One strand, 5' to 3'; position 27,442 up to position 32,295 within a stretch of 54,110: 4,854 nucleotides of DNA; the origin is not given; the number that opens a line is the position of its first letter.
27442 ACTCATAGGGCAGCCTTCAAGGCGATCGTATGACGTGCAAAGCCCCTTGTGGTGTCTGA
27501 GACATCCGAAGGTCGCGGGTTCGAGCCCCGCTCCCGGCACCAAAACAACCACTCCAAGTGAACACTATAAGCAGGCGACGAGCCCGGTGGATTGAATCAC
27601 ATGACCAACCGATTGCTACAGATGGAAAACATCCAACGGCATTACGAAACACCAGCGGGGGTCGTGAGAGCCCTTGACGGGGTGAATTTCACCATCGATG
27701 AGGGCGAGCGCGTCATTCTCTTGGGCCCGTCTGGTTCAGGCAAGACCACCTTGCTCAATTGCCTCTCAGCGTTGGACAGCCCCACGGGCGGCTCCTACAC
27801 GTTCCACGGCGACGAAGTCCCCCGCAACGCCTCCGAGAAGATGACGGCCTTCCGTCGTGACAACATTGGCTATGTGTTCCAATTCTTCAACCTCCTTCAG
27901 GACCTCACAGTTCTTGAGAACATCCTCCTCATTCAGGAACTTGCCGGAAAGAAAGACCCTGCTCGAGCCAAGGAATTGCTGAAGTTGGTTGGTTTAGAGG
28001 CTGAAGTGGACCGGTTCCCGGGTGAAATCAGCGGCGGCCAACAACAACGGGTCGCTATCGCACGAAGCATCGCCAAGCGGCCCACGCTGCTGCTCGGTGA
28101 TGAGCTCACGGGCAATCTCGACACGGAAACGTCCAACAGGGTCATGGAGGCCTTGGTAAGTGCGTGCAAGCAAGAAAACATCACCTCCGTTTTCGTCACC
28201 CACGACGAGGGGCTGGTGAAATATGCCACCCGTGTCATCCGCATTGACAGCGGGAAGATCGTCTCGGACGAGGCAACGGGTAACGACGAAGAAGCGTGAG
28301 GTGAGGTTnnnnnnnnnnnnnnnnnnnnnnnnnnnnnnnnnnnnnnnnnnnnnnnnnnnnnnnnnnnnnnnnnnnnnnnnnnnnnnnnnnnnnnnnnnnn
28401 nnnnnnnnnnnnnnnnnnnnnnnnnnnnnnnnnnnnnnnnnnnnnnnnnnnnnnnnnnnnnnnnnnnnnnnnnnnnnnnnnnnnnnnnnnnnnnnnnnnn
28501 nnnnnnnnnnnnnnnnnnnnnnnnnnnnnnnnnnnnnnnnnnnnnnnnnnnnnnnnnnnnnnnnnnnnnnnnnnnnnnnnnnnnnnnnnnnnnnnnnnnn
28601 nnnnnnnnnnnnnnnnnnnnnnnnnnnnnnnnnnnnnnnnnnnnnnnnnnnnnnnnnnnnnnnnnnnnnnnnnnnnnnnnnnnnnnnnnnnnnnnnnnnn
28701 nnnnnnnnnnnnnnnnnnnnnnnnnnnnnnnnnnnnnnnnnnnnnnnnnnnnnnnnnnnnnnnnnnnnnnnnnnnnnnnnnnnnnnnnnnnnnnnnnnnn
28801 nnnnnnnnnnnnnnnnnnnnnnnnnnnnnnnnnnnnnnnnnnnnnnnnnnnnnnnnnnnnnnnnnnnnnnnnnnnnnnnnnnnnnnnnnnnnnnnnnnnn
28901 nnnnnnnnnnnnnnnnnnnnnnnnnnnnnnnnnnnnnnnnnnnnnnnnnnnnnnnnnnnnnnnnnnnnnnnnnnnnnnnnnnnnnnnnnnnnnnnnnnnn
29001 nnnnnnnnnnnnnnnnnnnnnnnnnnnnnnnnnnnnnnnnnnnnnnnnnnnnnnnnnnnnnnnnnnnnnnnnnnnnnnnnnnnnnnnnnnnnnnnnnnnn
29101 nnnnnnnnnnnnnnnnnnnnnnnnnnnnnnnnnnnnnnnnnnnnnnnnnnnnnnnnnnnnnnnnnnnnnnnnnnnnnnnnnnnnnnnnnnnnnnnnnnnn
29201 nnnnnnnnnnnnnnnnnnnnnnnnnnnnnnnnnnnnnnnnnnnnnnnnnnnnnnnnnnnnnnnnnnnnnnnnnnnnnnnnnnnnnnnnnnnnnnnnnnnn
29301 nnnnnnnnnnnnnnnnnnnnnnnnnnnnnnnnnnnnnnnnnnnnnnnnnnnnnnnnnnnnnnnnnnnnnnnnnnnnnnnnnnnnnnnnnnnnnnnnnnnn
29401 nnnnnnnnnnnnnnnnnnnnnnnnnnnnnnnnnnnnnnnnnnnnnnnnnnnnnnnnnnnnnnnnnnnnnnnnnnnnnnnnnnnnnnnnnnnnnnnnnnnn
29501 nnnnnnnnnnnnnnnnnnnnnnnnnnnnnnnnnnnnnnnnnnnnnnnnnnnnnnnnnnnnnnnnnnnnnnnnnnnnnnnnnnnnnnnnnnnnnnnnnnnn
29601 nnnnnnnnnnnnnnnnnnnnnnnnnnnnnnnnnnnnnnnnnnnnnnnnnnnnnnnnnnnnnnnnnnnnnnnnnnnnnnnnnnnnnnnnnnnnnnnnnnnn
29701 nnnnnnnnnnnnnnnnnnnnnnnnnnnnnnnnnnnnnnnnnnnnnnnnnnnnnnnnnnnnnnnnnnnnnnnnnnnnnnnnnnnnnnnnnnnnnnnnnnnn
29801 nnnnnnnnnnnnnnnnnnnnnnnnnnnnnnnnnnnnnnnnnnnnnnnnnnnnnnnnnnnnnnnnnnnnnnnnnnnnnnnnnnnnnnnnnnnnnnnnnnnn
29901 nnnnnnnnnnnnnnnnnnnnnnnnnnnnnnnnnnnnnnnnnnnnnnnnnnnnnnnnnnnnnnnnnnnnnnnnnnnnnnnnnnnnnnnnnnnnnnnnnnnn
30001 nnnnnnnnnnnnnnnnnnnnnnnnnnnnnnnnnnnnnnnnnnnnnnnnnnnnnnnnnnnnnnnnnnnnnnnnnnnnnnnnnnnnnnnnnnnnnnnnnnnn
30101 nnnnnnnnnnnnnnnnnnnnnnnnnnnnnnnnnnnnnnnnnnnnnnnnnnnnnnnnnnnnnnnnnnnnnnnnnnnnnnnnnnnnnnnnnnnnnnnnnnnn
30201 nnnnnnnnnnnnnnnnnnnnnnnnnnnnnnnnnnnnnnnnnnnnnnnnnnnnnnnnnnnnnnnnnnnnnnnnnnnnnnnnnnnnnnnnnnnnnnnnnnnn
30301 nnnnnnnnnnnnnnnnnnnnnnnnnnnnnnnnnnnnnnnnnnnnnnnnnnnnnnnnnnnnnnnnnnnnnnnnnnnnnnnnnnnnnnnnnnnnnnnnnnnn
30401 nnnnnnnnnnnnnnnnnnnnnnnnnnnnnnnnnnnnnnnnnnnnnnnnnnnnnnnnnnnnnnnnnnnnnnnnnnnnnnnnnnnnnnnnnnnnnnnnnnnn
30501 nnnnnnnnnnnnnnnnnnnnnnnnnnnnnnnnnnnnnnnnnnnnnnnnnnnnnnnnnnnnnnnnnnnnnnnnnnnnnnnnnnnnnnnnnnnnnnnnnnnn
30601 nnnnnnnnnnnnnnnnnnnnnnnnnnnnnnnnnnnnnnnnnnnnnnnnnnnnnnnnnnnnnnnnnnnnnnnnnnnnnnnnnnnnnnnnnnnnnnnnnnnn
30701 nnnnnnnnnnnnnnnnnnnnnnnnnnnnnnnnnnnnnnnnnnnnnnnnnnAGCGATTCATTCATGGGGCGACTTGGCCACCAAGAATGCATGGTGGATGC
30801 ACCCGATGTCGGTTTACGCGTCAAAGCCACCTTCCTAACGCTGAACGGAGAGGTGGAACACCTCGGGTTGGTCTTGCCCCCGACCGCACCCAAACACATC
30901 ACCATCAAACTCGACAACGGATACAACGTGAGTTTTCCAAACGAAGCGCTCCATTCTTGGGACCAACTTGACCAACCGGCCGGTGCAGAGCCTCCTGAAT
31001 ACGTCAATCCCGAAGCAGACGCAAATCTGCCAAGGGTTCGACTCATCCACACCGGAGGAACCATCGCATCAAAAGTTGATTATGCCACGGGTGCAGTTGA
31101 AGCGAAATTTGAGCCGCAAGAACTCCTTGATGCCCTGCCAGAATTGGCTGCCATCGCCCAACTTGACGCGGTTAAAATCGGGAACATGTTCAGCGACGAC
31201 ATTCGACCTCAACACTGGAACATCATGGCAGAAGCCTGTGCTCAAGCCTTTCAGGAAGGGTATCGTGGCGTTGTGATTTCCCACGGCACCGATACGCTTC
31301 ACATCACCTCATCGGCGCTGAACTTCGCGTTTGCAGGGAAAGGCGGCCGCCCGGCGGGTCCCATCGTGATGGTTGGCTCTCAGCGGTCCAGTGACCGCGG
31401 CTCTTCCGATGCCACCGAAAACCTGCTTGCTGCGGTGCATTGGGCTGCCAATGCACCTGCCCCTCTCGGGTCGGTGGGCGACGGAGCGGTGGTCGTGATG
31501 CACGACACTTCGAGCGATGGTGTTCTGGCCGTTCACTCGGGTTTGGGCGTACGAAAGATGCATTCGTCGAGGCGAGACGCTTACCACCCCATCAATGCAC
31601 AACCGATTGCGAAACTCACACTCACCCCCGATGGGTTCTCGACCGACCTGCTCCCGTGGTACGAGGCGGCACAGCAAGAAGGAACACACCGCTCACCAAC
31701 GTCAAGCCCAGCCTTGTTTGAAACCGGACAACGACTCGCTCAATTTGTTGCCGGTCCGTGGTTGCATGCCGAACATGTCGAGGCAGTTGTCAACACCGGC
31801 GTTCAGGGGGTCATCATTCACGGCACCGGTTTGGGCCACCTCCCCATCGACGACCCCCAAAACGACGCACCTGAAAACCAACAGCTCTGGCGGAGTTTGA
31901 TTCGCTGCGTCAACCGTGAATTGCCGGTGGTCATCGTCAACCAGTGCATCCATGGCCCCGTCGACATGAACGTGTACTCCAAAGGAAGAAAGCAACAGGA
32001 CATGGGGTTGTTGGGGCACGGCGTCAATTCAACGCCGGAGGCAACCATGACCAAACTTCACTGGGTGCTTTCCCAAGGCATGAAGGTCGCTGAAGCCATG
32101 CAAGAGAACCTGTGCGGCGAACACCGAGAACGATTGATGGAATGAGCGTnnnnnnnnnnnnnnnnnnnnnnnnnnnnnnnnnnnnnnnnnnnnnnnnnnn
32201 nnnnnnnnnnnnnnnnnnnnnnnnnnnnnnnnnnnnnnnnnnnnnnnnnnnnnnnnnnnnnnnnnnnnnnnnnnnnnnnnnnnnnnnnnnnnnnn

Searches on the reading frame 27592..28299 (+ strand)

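Call 12: search_protein_families(library=pfam, proteins=[window:27592-28299:+], max_evalue=0.001)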
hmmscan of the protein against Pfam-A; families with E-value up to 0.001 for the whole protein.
window:27592-28299:+ (235 aa): 6 families
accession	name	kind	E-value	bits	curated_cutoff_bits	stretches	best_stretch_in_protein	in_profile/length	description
PF00005.33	ABC_tran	-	3e-34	119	25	1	28-173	1-136/137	ABC transporter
PF13304.12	AAA_21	-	2.1e-06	28.4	27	1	42-145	3-115/304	AAA domain, putative AbiEii toxin, Type IV TA system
PF13555.12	AAA_29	-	3.9e-05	23.8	27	1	28-62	12-46/61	P-loop containing region of AAA domain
PF02463.25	SMC_N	-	5.7e-05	23.1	40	0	128-220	125-213/220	RecF/RecN/SMC N terminal domain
PF13191.12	AAA_16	-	8.7e-05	23.5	32.6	1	38-190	24-157/167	AAA ATPase domain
PF13521.12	AAA_28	-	0.00044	20.9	27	0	40-93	1-48/164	AAA domain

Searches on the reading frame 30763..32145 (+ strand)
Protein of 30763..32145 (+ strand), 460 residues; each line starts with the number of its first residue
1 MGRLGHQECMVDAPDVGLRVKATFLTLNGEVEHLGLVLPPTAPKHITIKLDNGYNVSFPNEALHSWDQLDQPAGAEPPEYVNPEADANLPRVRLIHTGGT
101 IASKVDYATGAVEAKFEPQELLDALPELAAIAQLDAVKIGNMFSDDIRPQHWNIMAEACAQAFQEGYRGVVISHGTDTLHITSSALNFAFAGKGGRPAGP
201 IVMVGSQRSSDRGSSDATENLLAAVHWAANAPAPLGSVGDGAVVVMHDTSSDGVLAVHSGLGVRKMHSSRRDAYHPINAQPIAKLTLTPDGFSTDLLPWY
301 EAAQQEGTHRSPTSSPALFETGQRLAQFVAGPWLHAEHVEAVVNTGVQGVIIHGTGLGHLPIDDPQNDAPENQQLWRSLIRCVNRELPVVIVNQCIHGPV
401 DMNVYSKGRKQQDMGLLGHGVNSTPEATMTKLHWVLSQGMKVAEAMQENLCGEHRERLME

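Call 12: search_protein_families(library=pfam, proteins=[window:30763-32145:+], max_evalue=0.001)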
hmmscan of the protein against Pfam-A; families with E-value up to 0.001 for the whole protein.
window:30763-32145:+ (460 aa): 3 families
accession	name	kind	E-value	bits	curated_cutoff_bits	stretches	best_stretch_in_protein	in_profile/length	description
PF00710.25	Asparaginase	-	1.7e-49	168.5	22.5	1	91-285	1-180/193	Asparaginase, N-terminal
PF17763.6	Asparaginase_C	-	3.7e-19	69.2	34.6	1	335-444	12-109/114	Glutaminase/Asparaginase C-terminal domain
PF18195.6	GatD_N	-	7.6e-06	25.6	25.7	1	29-56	12-42/54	GatD N-terminal domain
